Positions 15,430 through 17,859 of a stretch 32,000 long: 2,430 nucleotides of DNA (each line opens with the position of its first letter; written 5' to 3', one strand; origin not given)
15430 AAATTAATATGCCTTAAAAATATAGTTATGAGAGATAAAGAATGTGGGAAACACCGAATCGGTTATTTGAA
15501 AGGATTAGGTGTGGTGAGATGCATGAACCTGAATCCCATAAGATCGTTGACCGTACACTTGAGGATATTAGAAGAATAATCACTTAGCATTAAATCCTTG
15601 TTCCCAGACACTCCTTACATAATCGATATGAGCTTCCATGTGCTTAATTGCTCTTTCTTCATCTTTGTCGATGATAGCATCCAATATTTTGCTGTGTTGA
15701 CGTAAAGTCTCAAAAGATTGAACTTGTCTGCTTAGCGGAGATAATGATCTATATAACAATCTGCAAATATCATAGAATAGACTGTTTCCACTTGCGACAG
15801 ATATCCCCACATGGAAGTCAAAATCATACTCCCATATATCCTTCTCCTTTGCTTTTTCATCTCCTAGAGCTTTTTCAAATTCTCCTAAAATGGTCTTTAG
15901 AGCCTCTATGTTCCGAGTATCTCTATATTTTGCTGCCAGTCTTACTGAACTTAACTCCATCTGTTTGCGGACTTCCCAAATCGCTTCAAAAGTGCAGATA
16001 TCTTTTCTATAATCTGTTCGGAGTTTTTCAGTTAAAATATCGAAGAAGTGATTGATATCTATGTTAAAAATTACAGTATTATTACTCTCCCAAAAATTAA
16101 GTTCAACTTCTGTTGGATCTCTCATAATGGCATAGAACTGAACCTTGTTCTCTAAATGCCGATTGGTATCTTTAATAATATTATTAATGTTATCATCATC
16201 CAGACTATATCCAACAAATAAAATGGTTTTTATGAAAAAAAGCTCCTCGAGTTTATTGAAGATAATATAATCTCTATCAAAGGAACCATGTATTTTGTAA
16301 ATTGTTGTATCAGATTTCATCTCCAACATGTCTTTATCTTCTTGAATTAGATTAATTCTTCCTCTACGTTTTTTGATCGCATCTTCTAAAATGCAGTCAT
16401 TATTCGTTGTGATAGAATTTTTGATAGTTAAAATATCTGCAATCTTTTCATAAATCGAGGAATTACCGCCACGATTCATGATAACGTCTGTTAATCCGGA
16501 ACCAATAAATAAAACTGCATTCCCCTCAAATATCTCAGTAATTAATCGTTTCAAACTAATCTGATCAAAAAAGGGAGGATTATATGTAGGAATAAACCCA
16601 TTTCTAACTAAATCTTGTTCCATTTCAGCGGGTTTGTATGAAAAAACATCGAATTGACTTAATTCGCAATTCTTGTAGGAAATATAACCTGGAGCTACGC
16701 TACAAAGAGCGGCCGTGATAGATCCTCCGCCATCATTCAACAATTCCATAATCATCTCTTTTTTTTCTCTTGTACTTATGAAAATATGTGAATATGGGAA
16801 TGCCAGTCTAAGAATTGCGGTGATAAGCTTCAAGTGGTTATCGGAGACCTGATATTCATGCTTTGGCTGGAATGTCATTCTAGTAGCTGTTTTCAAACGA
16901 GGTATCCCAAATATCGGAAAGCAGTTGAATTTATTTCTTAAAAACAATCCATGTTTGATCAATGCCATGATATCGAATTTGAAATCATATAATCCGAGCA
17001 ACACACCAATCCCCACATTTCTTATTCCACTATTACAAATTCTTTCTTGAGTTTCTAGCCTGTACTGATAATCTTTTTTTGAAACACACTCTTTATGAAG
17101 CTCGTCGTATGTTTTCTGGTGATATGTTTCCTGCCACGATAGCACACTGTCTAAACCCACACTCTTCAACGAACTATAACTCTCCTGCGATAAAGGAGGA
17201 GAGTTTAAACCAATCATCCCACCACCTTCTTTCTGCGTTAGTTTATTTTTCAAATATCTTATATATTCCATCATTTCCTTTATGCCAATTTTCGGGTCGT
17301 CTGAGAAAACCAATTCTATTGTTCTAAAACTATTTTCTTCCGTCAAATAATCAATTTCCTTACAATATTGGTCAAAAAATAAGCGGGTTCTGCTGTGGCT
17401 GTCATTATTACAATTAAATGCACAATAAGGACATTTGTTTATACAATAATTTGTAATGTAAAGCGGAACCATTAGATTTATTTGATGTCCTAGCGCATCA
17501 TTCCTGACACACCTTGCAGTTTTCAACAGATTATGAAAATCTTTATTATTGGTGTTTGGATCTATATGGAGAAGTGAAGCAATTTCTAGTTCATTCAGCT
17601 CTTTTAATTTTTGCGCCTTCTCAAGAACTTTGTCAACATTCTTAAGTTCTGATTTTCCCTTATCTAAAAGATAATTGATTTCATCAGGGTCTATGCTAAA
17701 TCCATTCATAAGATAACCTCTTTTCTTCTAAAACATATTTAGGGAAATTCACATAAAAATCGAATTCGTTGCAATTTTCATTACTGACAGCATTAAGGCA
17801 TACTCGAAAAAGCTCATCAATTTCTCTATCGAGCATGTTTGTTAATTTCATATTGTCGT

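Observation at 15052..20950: The radical-SAM/SIR2 and HEAT/CN-hydrolase pair forms a module of about 5.9 kb bracketed by two co-oriented copies of the interspersed repeat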

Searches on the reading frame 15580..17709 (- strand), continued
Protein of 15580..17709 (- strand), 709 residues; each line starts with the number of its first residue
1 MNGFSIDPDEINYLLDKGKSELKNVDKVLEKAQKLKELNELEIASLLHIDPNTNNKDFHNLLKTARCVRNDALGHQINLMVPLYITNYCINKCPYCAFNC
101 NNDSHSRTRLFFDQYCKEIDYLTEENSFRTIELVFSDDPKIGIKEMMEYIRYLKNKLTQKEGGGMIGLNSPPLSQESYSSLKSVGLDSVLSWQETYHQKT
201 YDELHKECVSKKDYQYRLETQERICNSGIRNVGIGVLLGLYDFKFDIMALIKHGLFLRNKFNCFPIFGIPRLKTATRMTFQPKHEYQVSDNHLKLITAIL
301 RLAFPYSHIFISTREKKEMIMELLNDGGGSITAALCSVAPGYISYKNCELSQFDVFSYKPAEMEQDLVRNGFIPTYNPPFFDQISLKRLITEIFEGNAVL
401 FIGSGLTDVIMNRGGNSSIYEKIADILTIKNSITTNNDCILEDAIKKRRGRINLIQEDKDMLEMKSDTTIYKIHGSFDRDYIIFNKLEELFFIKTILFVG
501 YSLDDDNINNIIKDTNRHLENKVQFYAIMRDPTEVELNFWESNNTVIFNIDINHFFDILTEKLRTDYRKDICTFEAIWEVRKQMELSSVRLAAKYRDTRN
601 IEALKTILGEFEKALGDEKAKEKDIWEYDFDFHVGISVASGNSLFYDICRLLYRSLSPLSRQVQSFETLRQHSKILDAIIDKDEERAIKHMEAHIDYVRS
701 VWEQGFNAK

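Call 70: search_solved_structures(query=window:15580-17709:-, max_evalue=0.01, show_alignments=2)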
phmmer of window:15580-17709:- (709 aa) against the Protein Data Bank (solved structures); distinct sequences matched with E-value up to 0.01: 18.
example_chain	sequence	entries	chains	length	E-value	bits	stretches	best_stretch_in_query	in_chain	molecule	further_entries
4wcx_A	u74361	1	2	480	9.5e-58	199.3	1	7-377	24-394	Biotin and thiamin synthesis associated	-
4rtb_A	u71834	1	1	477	2.7e-45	158.2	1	22-377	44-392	HydG protein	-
7pd1_A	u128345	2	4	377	3e-31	111.7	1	66-377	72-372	Thiazole biosynthesis protein ThiH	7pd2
6htk_A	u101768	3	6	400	6.2e-13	51.2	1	68-340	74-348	3-methyl-2-indolic acid synthase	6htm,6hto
4r33_A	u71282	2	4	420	7.2e-13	51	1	69-340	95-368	NosL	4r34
3t7v_A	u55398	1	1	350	2.8e-10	42.4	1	30-256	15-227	methylornithine synthase PylB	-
7xp0_A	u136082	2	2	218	3.2e-07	32.3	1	576-699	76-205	Probable transcriptional regulator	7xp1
5fep_A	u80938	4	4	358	9.9e-05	24.1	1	50-308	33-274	[FeFe] hydrogenase maturase subunit HydE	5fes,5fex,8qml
7o1o_A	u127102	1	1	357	0.00011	24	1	50-308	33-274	[FeFe] hydrogenase maturase subunit HydE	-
8qmk_A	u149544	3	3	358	0.00011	24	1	50-308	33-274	[FeFe] hydrogenase maturase subunit HydE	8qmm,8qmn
5few_A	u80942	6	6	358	0.00011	23.9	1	50-308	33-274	[FeFe] hydrogenase maturase subunit HydE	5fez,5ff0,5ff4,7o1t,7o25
4jy8_A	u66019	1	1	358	0.00011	23.9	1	50-308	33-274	FEFE-HYDROGENASE MATURASE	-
3ciw_A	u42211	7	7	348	0.00012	23.9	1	52-308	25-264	FeFe-Hydrogenase maturase | [FeFe] hydrogenase maturase subunit HydE | Biotin synthetase, putative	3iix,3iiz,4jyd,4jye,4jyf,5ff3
3cix_A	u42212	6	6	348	0.00013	23.7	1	52-308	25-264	FeFe-Hydrogenase maturase | [FeFe] hydrogenase maturase subunit HydE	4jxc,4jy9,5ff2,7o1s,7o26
7o1p_A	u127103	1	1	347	0.00013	23.7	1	52-308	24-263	[FeFe] hydrogenase maturase subunit HydE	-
8wc0_A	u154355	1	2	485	0.0011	20.7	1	420-530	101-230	NAD(+) hydrolase ThsA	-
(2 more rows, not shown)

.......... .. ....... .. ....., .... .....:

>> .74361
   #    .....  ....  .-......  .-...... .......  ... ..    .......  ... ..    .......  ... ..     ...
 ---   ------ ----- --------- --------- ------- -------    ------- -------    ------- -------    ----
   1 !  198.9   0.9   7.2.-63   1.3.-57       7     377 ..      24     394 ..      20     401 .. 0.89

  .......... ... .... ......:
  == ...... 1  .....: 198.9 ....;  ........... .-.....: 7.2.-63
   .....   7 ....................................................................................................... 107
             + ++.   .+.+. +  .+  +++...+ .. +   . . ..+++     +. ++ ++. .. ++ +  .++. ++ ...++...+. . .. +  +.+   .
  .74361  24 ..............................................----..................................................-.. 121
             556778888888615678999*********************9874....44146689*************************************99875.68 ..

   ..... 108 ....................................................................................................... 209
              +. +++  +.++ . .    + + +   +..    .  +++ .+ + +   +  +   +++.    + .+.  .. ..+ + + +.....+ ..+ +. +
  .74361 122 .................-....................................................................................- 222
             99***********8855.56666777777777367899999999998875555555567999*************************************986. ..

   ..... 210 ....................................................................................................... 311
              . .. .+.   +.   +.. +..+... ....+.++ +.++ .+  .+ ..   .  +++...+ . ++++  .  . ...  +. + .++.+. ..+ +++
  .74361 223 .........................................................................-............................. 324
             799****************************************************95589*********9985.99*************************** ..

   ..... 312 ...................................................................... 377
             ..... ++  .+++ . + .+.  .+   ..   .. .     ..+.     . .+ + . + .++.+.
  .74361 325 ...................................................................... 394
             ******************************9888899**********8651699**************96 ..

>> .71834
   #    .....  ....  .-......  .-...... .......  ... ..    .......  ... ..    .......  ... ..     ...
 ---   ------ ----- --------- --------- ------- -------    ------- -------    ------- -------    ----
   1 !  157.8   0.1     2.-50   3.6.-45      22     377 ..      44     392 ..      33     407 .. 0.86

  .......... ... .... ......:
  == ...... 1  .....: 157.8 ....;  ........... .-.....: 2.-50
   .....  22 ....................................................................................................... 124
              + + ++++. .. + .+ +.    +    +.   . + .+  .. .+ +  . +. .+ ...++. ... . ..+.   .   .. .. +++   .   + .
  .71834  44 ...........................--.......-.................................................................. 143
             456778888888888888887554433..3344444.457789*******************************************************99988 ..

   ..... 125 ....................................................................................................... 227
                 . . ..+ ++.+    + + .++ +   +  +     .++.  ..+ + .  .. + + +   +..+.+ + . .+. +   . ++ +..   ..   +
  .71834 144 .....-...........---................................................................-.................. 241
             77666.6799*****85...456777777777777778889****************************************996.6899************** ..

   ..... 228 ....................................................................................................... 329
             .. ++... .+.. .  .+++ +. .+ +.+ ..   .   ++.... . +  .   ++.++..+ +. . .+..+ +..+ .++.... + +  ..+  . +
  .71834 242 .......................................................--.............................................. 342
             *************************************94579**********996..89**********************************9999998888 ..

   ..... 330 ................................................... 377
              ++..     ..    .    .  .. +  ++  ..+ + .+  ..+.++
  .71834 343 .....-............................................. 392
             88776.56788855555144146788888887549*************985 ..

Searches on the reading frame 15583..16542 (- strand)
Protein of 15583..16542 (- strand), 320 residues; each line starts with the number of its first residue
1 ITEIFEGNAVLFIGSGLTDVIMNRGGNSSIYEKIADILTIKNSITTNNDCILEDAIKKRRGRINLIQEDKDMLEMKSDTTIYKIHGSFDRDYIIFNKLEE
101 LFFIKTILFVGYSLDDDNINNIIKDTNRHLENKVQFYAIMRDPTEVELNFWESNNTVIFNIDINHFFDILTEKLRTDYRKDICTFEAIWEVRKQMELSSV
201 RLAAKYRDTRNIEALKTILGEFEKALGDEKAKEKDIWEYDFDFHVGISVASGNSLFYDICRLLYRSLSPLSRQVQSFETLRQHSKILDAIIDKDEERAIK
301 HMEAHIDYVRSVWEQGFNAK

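Call 92: search_protein_representatives(protein=window:15583-16542:-)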
Query: 320 residues. Proteins with E-value up to 0.001 (for the whole library): 492; up to 1e-10: 5; up to 1e-30: 4. The best 150 are listed.
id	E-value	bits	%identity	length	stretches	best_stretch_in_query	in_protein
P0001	8.2e-205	695.2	98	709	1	1-320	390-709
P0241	4.1e-65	236.4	53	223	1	101-316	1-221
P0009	8.4e-59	215.7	43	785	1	23-310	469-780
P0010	1.2e-55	205.4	41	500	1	21-315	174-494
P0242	2.6e-11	59.7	28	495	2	183-310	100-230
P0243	1.3e-09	54.2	37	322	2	94-174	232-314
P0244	2.3e-09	53.3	38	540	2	102-178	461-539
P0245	6.2e-09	51.9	44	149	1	188-310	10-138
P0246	6.9e-09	51.8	37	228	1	185-310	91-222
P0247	6.9e-09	51.8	31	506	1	36-174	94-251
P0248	7.2e-09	51.7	33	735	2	69-177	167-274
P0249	8.5e-09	51.5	29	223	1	166-311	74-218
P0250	9.5e-09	51.3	36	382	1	37-175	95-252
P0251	1.3e-08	50.9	34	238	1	157-310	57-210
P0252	1.6e-08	50.6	31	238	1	162-315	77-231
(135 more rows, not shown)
